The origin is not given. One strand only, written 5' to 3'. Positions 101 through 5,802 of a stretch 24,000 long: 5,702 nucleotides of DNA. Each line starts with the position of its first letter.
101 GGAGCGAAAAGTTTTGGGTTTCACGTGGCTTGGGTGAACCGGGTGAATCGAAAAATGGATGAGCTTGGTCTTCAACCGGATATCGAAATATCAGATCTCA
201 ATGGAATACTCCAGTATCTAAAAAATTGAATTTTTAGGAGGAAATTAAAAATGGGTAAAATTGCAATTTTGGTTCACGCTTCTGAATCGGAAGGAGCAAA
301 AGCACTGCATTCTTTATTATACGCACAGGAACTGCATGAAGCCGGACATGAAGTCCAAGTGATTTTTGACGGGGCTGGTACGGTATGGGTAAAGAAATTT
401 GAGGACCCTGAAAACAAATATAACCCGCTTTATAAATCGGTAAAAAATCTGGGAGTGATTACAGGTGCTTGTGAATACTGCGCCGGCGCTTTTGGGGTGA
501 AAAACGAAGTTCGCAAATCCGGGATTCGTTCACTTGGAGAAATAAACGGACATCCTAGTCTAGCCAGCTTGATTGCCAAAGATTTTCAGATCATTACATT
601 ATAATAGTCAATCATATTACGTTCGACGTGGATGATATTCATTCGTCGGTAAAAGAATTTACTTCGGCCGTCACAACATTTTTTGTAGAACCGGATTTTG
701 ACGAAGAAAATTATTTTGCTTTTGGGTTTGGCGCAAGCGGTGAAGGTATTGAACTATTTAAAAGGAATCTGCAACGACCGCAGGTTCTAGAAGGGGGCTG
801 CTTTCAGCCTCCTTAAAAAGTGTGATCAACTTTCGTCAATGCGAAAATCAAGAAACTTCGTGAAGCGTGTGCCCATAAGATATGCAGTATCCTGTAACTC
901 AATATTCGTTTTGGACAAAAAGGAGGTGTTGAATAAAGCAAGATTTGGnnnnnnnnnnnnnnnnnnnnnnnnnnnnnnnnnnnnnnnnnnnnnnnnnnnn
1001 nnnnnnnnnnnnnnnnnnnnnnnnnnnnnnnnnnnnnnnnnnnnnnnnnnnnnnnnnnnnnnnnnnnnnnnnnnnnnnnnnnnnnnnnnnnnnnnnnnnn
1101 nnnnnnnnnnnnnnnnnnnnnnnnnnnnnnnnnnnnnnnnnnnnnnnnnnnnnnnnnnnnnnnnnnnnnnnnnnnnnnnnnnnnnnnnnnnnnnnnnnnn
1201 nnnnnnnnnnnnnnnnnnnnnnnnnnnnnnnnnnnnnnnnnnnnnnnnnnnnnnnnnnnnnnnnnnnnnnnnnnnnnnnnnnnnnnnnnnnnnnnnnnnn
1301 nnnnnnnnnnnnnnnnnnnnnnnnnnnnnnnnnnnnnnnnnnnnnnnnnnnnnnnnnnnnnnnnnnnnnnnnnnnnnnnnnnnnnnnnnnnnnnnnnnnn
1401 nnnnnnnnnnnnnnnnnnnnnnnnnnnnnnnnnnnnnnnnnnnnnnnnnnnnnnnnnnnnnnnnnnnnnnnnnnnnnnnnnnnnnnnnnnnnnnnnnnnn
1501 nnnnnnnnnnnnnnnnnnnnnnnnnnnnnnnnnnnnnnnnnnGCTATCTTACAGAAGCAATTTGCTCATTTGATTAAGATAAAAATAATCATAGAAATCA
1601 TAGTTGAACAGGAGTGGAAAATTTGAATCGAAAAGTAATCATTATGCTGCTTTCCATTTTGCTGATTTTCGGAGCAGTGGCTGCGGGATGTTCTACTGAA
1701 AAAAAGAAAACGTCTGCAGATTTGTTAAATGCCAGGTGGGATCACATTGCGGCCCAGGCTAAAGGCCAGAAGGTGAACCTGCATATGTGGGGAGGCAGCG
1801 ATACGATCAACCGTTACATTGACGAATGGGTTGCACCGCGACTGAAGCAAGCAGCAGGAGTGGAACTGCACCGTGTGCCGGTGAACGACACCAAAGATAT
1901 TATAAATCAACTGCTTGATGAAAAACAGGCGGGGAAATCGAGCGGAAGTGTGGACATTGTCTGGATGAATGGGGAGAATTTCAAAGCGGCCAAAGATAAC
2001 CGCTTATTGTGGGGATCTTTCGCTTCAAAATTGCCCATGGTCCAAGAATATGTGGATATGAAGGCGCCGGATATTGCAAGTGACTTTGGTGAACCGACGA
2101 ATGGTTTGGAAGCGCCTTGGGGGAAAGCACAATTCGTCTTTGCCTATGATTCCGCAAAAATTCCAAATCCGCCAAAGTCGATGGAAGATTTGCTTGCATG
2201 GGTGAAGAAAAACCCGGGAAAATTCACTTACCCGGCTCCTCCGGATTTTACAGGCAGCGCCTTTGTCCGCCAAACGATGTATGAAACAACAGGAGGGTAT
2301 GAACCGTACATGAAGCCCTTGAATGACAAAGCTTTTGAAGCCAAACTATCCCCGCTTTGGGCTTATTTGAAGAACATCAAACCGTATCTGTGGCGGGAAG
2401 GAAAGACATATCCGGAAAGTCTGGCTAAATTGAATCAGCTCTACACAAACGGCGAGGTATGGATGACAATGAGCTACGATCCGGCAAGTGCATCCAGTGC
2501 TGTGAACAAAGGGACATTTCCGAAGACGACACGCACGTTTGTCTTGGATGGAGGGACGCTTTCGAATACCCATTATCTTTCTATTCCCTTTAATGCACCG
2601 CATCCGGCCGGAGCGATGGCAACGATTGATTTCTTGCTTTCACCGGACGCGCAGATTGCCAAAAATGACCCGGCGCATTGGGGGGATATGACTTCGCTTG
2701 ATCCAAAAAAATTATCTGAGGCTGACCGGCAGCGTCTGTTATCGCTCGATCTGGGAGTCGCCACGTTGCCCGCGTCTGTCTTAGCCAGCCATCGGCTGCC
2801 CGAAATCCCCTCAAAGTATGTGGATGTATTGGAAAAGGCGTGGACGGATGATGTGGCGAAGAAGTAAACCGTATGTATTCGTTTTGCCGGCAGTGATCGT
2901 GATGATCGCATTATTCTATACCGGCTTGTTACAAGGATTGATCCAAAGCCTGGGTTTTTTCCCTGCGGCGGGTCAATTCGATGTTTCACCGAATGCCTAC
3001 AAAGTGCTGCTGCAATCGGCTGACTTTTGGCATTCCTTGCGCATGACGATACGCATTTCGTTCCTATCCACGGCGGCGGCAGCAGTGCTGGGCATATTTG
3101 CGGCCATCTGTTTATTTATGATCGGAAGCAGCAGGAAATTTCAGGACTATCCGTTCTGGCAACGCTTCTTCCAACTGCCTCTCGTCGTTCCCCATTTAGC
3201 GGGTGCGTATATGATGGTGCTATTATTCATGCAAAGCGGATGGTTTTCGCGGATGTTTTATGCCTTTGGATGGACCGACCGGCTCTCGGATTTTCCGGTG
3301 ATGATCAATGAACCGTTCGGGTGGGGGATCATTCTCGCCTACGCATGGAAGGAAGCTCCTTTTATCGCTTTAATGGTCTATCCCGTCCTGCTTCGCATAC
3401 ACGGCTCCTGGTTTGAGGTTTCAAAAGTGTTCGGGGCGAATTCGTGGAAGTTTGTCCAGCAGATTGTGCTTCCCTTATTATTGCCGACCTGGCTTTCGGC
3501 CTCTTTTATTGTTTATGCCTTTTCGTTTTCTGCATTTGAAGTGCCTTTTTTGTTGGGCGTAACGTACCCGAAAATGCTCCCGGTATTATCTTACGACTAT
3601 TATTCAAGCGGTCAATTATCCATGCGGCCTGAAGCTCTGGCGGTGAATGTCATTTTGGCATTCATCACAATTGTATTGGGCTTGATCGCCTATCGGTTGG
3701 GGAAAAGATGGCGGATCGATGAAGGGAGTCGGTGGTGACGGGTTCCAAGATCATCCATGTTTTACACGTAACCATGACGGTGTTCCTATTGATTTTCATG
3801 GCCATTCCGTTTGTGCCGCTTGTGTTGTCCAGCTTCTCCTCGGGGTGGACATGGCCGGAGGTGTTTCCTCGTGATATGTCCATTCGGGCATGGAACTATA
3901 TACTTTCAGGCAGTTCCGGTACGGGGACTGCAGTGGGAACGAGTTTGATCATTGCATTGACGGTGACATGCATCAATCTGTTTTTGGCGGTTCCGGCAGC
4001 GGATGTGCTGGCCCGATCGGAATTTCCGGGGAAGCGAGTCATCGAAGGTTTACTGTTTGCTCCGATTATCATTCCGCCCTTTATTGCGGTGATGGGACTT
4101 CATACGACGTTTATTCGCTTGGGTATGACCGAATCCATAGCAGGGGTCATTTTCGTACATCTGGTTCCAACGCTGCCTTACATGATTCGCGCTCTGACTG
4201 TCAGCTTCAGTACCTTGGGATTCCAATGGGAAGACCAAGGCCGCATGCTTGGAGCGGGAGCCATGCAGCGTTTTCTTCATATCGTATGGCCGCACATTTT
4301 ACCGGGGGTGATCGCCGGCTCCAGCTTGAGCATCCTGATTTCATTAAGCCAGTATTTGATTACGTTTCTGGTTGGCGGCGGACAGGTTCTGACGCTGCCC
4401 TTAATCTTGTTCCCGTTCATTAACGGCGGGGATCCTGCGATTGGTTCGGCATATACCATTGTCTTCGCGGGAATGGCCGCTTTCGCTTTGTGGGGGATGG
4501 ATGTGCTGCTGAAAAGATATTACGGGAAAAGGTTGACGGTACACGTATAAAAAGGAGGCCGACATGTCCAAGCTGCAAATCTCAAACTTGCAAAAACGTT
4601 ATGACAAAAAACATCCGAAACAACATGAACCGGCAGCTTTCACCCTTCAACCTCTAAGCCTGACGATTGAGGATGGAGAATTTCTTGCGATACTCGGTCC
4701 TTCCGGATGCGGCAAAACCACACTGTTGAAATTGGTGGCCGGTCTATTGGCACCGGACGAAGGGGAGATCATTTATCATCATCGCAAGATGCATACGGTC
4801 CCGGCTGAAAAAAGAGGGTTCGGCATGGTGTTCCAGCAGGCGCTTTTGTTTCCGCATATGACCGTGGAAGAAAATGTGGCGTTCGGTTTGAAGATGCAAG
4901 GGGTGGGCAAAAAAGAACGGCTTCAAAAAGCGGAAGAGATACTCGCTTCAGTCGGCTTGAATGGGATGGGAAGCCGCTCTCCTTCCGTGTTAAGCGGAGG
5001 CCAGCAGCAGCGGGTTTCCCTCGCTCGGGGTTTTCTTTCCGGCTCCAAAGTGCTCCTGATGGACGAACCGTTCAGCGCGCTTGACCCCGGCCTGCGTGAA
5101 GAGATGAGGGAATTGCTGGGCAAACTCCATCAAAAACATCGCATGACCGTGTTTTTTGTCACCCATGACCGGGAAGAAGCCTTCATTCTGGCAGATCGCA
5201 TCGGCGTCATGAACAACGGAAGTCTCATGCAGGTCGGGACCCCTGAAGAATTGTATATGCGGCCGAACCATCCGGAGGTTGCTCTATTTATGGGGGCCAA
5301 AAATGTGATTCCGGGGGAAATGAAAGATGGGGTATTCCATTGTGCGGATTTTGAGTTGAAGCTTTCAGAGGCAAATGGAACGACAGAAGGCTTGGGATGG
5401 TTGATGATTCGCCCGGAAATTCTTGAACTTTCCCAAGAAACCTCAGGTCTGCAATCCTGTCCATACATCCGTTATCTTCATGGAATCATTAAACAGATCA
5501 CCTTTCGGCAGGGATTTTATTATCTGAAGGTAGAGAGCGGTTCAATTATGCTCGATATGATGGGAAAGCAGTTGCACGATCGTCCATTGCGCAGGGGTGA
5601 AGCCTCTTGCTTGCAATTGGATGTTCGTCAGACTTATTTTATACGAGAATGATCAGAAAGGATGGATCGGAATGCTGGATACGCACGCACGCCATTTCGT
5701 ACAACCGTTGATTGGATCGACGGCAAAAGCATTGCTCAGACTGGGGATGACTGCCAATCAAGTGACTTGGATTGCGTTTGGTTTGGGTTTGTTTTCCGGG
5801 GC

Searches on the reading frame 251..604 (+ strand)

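Call 84: search_protein_families(library=pfam, proteins=[window:251-604:+], max_evalue=0.00001)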
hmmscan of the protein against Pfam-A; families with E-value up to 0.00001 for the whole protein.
window:251-604:+ (117 aa): 1 family
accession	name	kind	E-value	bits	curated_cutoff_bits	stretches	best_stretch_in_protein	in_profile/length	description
PF02635.20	DsrE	-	2.2e-09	37.9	22.7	1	3-116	2-115/116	DsrE/DsrF-like family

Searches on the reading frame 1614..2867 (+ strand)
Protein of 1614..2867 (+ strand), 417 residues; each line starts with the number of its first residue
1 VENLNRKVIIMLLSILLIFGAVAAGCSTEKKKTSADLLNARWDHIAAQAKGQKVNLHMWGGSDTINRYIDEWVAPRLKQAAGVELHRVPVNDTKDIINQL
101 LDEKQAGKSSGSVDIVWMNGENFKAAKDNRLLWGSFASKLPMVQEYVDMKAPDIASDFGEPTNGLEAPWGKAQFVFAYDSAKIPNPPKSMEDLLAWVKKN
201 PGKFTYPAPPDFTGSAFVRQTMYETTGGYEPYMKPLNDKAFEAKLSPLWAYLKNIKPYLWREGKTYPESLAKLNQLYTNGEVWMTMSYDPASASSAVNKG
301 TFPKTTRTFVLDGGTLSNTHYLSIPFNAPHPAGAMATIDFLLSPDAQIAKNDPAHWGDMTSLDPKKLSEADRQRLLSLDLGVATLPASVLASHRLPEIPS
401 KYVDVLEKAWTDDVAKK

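Call 83: search_protein_families(library=pfam, proteins=[window:1614-2867:+], max_evalue=0.00001)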
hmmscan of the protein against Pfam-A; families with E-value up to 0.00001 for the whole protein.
window:1614-2867:+ (417 aa): 2 families
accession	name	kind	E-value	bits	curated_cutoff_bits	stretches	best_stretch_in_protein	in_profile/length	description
PF13416.11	SBP_bac_8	-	3.1e-27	96.5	27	1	77-349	6-251/279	Bacterial extracellular solute-binding protein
PF01547.30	SBP_bac_1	-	3.7e-10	40.7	26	1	104-347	42-306/307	Bacterial extracellular solute-binding protein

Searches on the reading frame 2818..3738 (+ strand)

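Call 83: search_protein_families(library=pfam, proteins=[window:2818-3738:+], max_evalue=0.00001)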
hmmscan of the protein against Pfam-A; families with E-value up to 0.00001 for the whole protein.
window:2818-3738:+ (306 aa): 1 family
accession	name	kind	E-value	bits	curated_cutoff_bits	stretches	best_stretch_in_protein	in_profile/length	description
PF00528.27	BPD_transp_1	-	6.3e-12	46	26.4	1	90-295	3-179/184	Binding-protein-dependent transport system inner membrane component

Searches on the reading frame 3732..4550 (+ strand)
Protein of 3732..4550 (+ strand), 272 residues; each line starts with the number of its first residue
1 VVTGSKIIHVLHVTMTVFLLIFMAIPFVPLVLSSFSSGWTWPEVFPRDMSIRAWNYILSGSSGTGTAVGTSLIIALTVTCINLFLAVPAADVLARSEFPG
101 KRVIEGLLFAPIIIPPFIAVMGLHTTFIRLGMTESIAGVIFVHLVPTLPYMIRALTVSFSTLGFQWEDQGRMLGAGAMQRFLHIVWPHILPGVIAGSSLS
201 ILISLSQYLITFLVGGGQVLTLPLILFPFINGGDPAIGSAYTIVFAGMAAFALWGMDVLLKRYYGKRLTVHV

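Call 83: search_protein_families(library=pfam, proteins=[window:3732-4550:+], max_evalue=0.00001)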
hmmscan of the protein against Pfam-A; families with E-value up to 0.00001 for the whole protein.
window:3732-4550:+ (272 aa): 1 family
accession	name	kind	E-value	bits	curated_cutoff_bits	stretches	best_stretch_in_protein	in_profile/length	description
PF00528.27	BPD_transp_1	-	1.7e-08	34.9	26.4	1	86-262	5-181/184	Binding-protein-dependent transport system inner membrane component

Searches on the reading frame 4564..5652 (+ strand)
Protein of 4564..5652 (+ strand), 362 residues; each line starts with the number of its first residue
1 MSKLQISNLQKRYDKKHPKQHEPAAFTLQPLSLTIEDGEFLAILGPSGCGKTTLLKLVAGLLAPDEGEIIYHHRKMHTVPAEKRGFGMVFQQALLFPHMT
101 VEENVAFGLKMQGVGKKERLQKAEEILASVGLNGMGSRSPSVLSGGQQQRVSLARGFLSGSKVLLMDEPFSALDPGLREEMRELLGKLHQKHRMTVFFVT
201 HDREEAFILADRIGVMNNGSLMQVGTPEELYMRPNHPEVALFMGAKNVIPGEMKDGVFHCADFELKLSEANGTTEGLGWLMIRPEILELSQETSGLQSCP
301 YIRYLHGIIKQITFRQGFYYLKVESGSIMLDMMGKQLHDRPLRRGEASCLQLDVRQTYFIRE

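Call 83: search_protein_families(library=pfam, proteins=[window:4564-5652:+], max_evalue=0.00001)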
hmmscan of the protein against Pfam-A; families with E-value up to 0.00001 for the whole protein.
window:4564-5652:+ (362 aa): 2 families
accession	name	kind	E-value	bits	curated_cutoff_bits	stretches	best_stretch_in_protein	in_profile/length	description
PF00005.33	ABC_tran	-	3.2e-37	128.6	25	1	28-170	1-136/137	ABC transporter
PF13304.12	AAA_21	-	6.7e-09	36.7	27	0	152-202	247-299/304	AAA domain, putative AbiEii toxin, Type IV TA system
